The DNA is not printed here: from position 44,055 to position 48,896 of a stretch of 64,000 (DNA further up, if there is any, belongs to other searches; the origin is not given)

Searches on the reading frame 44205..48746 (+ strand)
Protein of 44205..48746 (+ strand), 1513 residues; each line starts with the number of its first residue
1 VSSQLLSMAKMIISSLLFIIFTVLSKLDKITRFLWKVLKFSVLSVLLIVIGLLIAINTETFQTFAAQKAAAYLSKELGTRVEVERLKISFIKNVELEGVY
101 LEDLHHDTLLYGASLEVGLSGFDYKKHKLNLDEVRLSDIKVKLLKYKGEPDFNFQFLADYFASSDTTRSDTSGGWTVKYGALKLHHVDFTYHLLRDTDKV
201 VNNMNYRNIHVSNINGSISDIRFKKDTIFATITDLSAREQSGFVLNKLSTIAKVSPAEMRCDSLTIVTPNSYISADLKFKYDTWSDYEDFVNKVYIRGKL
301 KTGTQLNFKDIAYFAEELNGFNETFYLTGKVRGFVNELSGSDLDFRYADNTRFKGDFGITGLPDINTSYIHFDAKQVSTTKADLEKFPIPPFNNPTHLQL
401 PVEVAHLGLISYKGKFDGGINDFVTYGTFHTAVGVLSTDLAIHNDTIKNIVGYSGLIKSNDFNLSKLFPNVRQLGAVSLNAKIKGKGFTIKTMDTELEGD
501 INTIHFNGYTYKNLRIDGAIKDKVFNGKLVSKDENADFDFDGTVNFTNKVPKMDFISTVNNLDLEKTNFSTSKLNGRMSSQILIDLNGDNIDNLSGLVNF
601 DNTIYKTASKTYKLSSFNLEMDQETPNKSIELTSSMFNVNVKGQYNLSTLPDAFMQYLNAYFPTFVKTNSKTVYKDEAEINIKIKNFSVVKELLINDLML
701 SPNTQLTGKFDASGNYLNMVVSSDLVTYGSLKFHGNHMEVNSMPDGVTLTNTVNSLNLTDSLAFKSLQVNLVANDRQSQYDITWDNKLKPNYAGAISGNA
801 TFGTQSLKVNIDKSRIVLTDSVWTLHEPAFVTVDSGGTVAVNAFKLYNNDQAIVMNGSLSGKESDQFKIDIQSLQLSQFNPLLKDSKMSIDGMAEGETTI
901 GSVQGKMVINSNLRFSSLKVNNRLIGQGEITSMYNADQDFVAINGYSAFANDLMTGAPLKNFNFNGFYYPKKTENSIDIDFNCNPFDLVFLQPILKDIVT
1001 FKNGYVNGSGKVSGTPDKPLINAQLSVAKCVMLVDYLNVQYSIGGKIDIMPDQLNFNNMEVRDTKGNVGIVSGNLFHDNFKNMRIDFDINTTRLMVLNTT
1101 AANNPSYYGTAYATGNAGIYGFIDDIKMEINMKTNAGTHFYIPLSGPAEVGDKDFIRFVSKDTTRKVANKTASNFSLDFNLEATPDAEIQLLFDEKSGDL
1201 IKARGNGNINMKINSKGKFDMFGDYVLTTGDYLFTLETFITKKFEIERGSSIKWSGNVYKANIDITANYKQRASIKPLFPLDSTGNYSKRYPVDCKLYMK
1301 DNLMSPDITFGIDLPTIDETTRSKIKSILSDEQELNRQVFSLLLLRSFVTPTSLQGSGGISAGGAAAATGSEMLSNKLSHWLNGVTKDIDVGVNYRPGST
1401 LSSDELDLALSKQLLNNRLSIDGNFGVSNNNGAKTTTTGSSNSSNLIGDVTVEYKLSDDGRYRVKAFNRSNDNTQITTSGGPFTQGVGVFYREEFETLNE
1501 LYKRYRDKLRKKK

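Call 8: search_protein_families(library=pfam, proteins=[window:44205-48746:+], max_evalue=0.001)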
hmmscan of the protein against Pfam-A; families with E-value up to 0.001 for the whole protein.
window:44205-48746:+ (1513 aa): 2 families
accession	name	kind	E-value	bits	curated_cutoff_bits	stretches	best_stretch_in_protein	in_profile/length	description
PF04357.19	TamB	-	7.6e-60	203.6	22.4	1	1059-1495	3-381/381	TamB, inner membrane protein subunit of TAM complex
PF05359.17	DUF748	-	8.8e-06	24.5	50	1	42-214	19-190/1037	Domain of Unknown Function (DUF748)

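Call 52: search_protein_families(library=ncbifam, proteins=[window:44205-48746:+], max_evalue=0.001)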
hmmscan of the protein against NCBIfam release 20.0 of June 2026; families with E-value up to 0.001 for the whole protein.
window:44205-48746:+ (1513 aa): 0 families
